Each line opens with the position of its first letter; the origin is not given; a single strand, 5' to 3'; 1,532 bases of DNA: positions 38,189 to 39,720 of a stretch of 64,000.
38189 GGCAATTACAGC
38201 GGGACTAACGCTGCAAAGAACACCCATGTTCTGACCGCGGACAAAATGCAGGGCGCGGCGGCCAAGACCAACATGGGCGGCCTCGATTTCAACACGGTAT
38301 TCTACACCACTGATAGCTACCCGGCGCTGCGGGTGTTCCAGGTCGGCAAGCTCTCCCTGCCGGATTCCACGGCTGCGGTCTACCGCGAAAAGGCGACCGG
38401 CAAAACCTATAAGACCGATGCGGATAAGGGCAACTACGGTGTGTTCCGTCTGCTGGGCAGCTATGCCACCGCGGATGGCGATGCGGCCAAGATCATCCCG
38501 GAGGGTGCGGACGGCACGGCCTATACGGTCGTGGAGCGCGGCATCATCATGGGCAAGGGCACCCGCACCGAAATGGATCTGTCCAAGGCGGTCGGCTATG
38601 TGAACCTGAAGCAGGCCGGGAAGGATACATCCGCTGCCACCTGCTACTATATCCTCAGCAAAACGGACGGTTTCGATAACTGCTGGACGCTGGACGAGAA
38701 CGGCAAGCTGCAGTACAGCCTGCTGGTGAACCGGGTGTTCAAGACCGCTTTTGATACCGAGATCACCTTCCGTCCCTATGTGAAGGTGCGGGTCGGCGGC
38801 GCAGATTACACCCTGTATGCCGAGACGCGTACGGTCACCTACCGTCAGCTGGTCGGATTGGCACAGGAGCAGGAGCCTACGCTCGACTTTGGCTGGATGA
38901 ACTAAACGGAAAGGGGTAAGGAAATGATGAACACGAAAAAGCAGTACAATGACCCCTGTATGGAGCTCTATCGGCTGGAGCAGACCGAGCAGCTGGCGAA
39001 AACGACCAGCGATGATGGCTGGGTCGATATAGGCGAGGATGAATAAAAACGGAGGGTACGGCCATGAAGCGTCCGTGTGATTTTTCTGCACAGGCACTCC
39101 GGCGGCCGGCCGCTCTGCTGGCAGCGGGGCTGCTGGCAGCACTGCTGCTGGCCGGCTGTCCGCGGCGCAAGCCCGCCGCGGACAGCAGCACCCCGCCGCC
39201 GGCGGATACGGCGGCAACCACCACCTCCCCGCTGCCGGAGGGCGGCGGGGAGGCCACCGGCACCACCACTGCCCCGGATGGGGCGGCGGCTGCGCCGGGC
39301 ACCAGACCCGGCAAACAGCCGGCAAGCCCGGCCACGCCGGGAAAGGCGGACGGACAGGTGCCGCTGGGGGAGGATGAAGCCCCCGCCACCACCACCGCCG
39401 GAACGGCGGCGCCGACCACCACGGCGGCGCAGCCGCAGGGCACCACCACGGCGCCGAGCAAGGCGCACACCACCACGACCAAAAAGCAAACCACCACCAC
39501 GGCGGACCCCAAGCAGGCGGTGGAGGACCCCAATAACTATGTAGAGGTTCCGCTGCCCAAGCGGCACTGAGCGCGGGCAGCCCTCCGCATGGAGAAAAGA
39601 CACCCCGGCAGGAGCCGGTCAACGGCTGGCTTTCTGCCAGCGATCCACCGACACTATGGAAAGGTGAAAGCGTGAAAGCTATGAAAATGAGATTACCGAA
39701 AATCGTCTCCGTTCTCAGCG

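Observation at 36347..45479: Seven-module GLUG-type surface proteins as cargo of a sugar-importer operon: candidate undescribed glycan-capture or depolymerising apparatus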

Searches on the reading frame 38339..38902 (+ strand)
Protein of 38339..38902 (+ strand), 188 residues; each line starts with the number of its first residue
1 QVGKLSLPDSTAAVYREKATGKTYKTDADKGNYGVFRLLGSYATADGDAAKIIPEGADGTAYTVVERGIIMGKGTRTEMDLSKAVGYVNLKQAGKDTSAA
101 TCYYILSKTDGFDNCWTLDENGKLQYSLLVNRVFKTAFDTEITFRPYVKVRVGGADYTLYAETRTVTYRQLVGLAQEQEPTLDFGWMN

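Call 36: search_protein_families(library=pfam, proteins=[window:38339-38902:+], max_evalue=0.01)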
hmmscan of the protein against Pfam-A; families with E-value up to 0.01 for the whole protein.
window:38339-38902:+ (188 aa): 0 families

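Call 62: find_homologous_proteins(query=window:38339-38902:+, max_evalue=0.001)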
Query window:38339-38902:+ (188 aa): 2 proteins with E <= 0.001 among 176 candidates.
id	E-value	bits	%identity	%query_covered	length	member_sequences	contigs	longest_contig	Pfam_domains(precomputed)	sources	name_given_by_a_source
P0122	7.3e-75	269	91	70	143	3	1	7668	-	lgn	-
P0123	4.0e-49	185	91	49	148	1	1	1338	-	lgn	-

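Call 67: predict_structure(alignment_id=A4)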
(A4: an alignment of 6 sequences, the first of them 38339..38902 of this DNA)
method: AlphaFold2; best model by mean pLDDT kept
length: 188 residues; sequences in the alignment: 6
mean_pLDDT: 35.1   pTM: 0.29
mean pLDDT of the five models: 35.1, 34.6, 34.5, 34.2, 33.6
residues with pLDDT >= 90: 0; 70-90: 0; 50-70: 5; < 50: 183
segments of 3 or more residues with pLDDT < 50: 1-138, 144-164, 168-188
pLDDT, mean of each block of 10 residues (from residue 1): 23 29 31 24 24 35 43 30 42 44 39 37 34 37 45 38 47 35 28
secondary structure, 60 per line:
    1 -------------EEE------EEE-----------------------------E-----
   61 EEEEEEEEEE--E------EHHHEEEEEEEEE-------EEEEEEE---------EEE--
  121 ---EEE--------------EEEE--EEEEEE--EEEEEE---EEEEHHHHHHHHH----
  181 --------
elements in order: E14-16 E23-25 E61-70 E84-92 E100-106 E116-118 E124-126 E141-144 E147-152 E155-160 E164-167 H168-176
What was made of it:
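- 38339..38902 (+): A C-terminal domain (188 aa), mostly beta, fold unknown. AF2 failed, pLDDT 35 (call 67).
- Tried and rejected: AF2 of the A tail with a shallow alignment: failed, pLDDT 35 (call 67), so no fold search was made.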

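Call 81: search_solved_structures(query=A4, max_evalue=10)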
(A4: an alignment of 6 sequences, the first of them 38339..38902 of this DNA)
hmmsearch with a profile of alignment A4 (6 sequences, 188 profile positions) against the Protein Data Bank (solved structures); distinct sequences matched with E-value up to 10: 2.
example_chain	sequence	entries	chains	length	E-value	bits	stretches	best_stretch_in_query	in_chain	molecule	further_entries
6x6u_A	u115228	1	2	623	0.018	18.3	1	55-101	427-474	Formaldehyde:ferredoxin oxidoreductase wor5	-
6x1o_A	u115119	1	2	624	0.018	18.3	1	55-101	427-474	Formaldehyde:ferredoxin oxidoreductase wor5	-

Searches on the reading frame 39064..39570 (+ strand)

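Call 8: search_protein_families(library=pfam, proteins=[window:39064-39570:+], max_evalue=0.001)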
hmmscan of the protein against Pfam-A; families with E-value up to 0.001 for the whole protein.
window:39064-39570:+ (168 aa): 1 family
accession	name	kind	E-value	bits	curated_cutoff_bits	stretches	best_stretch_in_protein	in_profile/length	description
PF21827.1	New_glue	-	1.7e-05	24.9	31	0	108-150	26-65/94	New glue protein family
